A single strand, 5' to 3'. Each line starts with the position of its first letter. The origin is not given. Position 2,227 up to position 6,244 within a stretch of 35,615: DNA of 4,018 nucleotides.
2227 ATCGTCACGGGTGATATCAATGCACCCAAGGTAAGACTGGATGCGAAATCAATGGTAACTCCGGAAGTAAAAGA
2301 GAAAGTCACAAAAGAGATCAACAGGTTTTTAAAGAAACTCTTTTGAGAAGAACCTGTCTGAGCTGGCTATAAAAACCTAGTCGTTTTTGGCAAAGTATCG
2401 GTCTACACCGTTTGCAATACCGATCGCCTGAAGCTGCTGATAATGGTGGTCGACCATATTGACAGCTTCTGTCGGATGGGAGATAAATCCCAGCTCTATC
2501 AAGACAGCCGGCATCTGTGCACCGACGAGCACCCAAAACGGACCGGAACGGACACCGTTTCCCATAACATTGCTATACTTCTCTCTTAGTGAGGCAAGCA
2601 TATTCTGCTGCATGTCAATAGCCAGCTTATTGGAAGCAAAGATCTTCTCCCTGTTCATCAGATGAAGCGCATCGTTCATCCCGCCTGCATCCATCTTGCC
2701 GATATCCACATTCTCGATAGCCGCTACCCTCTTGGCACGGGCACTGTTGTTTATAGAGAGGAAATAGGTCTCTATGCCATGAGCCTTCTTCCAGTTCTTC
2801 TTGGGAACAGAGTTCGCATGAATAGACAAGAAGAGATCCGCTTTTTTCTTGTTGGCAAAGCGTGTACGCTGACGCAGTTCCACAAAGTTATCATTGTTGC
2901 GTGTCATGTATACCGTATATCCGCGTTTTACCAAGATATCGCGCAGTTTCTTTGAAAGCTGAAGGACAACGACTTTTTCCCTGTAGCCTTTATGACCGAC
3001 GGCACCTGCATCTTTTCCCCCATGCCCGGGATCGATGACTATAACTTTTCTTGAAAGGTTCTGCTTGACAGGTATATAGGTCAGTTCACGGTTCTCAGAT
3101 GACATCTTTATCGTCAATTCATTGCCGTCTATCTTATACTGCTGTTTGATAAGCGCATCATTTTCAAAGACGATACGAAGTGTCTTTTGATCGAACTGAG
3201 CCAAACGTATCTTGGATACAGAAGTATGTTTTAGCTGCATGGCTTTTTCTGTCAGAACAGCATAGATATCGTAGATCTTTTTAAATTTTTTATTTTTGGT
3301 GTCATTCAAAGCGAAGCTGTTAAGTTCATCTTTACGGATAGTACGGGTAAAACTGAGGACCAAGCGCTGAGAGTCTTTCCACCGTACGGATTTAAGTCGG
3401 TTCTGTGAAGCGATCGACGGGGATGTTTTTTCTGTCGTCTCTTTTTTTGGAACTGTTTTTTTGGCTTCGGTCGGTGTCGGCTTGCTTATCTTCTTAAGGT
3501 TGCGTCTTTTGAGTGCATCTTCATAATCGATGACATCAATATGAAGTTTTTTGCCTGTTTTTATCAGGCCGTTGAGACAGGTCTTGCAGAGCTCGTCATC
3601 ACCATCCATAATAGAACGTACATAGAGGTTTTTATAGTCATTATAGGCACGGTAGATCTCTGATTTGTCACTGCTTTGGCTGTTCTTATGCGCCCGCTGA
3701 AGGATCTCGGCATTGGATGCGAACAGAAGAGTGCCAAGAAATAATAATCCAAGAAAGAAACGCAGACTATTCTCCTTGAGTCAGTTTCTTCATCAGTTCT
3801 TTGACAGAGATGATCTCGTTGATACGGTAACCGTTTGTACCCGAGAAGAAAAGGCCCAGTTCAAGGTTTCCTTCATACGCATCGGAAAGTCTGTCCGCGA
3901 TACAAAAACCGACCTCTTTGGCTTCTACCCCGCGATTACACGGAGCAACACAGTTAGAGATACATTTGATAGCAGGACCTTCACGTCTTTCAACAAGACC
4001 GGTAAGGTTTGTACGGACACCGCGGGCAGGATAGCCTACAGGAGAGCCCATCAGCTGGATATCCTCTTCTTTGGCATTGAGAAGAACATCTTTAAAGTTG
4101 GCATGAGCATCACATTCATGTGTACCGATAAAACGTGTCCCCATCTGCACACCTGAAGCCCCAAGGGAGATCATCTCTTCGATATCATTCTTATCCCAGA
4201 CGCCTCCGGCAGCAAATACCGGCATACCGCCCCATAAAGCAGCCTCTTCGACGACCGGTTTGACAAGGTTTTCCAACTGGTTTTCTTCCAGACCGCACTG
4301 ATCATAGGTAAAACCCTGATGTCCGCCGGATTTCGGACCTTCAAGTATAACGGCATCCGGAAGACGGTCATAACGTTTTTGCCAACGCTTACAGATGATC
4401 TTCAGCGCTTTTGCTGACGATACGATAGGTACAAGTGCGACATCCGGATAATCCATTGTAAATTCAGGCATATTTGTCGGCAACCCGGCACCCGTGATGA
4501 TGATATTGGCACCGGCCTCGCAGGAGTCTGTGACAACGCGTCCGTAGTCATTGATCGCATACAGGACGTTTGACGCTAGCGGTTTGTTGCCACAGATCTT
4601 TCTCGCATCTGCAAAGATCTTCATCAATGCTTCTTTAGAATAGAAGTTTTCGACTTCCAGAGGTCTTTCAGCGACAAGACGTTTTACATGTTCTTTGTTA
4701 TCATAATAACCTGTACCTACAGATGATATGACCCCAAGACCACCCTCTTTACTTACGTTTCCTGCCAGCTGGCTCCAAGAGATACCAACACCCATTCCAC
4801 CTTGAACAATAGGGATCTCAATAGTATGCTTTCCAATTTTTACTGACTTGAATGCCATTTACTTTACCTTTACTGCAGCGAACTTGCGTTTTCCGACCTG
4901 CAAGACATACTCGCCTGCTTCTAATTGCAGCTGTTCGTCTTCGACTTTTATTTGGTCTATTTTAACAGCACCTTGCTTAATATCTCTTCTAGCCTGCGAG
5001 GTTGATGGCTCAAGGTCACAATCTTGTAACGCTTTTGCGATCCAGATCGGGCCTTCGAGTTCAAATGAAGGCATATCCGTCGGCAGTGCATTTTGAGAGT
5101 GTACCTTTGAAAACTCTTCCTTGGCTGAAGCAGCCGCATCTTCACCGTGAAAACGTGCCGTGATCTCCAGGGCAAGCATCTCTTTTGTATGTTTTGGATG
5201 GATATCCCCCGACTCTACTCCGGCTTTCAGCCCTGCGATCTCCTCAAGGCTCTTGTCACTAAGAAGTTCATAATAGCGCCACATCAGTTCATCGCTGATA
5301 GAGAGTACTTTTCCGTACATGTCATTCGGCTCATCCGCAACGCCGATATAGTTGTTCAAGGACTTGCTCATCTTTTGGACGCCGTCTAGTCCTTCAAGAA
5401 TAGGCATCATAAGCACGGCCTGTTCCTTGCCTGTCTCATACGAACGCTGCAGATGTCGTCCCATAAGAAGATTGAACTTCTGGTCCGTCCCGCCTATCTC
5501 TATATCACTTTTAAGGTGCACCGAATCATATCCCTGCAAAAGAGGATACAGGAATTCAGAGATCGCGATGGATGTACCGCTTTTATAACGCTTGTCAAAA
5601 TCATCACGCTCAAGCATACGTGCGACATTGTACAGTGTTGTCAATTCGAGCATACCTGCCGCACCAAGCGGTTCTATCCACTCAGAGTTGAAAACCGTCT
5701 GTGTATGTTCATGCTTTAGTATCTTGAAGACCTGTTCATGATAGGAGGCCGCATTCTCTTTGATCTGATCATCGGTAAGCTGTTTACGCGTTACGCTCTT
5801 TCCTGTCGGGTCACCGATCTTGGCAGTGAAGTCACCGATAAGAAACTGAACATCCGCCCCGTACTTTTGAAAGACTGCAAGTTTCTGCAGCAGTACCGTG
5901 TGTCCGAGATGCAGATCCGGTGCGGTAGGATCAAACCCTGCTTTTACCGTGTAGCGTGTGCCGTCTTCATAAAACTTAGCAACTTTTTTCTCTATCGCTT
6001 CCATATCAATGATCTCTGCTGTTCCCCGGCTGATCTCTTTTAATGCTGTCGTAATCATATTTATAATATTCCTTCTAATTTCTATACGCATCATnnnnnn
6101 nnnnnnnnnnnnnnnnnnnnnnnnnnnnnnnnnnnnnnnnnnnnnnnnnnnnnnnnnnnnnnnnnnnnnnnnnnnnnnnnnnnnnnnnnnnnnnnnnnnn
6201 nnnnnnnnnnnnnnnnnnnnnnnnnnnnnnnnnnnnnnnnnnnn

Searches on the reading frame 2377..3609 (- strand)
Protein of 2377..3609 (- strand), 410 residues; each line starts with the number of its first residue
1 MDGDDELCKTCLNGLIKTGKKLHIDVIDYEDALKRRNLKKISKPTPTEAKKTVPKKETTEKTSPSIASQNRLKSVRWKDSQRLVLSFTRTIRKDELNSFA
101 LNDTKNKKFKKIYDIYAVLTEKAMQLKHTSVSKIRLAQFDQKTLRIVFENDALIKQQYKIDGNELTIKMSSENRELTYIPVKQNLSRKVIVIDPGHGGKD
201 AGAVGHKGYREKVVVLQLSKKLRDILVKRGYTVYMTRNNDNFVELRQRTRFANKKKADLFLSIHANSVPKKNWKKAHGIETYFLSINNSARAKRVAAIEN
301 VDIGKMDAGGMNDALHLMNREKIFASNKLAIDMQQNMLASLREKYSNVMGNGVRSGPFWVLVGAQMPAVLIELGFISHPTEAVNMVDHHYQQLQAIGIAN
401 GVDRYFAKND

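Call 79: search_protein_families(library=pfam, proteins=[window:2377-3609:-], max_evalue=0.00001)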
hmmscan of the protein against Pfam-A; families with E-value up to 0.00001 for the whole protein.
window:2377-3609:- (410 aa): 1 family
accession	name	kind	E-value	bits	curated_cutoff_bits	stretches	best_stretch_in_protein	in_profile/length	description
PF01520.23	Amidase_3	-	2.9e-51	174.4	27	1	190-403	1-173/174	N-acetylmuramoyl-L-alanine amidase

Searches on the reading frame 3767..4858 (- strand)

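Call 79: search_protein_families(library=pfam, proteins=[window:3767-4858:-], max_evalue=0.00001)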
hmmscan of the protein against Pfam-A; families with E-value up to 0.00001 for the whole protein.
window:3767-4858:- (363 aa): 2 families
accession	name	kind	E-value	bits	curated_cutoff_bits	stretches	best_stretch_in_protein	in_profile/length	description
PF03060.21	NMO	-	9.4e-88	295.2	28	1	5-361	2-330/331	Nitronate monooxygenase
PF00478.31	IMPDH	-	4.6e-07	29.6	25.6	0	205-253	201-249/345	IMP dehydrogenase / GMP reductase domain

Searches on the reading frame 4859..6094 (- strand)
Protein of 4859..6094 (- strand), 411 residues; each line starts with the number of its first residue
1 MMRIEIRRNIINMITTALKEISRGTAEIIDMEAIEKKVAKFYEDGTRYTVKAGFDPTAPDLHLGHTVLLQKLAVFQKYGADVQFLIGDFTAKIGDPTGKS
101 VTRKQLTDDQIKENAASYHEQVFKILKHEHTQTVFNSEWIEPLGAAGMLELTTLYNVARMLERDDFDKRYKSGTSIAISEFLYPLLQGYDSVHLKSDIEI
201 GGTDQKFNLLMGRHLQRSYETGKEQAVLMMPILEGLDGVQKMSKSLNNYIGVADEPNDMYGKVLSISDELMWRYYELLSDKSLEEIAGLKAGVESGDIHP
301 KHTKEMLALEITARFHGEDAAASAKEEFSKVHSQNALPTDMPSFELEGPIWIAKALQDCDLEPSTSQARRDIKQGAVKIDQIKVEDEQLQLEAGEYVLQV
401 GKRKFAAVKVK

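Call 79: search_protein_families(library=pfam, proteins=[window:4859-6094:-], max_evalue=0.00001)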
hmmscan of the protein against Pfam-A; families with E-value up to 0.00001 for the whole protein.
window:4859-6094:- (411 aa): 2 families
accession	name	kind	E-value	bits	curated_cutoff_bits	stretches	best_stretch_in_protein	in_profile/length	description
PF00579.31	tRNA-synt_1b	-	4.1e-84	282.8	21.1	1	46-332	4-291/292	tRNA synthetases class I (W and Y)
PF22421.1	SYY_C-terminal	-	5.2e-09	36.3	27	1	339-405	7-80/83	Tyrosine--tRNA ligase SYY-like C-terminal domain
